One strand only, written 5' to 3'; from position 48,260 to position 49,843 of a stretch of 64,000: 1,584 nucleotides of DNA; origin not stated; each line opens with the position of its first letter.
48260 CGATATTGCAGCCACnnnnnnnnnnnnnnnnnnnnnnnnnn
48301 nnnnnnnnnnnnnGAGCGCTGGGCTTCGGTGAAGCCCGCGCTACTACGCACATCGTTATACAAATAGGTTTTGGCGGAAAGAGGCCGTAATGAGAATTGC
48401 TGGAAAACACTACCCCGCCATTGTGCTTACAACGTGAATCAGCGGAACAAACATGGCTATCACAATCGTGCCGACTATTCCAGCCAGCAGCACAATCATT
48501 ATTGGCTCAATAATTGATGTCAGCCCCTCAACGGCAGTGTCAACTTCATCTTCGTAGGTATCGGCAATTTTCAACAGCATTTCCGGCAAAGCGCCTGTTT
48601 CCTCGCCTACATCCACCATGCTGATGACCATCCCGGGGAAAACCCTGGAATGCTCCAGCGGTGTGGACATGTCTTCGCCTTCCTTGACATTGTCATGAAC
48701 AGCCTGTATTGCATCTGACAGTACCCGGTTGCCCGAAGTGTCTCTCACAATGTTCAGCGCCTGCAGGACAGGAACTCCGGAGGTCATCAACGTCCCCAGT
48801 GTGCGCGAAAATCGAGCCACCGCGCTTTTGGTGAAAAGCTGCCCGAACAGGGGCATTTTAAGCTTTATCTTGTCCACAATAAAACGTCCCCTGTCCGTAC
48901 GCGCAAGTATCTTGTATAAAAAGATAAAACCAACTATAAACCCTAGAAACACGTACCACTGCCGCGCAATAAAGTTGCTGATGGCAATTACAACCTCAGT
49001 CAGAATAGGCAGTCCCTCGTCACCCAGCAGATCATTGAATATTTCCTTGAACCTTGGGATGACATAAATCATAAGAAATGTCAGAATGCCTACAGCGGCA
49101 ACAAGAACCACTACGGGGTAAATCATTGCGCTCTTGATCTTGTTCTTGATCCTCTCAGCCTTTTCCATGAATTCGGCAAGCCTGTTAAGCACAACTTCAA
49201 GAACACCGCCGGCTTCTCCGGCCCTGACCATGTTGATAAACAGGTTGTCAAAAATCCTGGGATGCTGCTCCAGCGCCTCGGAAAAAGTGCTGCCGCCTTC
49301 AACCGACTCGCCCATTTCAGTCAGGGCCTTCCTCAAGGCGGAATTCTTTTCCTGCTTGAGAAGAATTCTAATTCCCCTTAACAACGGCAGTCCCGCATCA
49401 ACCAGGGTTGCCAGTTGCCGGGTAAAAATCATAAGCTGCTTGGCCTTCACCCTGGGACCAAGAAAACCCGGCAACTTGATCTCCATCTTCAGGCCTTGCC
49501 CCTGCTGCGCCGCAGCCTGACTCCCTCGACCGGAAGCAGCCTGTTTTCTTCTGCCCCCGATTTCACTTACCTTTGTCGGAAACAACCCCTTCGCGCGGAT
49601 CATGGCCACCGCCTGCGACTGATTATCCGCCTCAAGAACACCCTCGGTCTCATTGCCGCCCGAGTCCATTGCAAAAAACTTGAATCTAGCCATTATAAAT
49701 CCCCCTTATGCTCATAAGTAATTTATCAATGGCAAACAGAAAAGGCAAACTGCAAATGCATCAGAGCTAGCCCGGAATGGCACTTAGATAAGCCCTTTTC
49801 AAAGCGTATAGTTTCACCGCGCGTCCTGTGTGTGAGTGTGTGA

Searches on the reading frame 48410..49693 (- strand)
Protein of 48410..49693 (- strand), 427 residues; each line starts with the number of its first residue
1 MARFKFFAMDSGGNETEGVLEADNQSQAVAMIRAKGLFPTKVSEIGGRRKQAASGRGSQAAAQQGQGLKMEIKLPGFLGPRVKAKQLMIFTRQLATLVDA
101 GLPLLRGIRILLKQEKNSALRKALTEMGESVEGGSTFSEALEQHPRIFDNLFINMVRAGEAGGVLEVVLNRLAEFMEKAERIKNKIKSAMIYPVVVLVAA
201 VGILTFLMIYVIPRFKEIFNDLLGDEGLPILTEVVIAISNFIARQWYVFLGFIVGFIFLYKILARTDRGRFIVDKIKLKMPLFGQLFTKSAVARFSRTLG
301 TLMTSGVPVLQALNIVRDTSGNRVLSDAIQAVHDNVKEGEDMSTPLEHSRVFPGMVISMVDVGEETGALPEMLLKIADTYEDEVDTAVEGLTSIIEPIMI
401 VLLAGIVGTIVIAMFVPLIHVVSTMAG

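Call 4: search_protein_families(library=pfam, proteins=[window:48410-49693:-], max_evalue=0.1)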
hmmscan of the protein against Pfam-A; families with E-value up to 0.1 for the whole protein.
window:48410-49693:- (427 aa): 2 families
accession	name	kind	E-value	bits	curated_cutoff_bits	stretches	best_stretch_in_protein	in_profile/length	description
PF00482.28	T2SSF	-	1.1e-68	229.4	25.2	2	90-213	1-125/125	Type II secretion system (T2SS), protein F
PF06195.18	DUF996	-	0.03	15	31.3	1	183-266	22-101/138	Protein of unknown function (DUF996)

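Call 5: search_protein_families(library=ncbifam, proteins=[window:48410-49693:-], max_evalue=0.1)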
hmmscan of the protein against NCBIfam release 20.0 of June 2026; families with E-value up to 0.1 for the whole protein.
window:48410-49693:- (427 aa): 6 families
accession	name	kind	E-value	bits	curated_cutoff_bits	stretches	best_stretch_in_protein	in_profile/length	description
NF052607.1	T4PiliAsmPilCThrm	equivalog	8.7e-126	420.3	700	1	1-425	1-404/406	type IV pilus assembly protein PilC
TIGR02120.1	GspF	equivalog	1.7e-123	412.9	424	1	4-423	1-399/401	type II secretion system inner membrane protein GspF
NF052606.1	T4PiliAsmPilCMyx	equivalog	2e-123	412.4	700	1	3-423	21-416/419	type IV pilus assembly protein PilC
NF047826.1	T3SSXpsF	equivalog_domain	1.6e-92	310.4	650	1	1-423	1-402/405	type II secretion system protein XpsF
NF007861.0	PRK10573.1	equivalog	1.2e-78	265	401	1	82-426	56-399/401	protein transport protein HofC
NF041012.2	T4P_ComGB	equivalog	1.8e-46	159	240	2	88-421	4-330/332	competence type IV pilus assembly protein ComGB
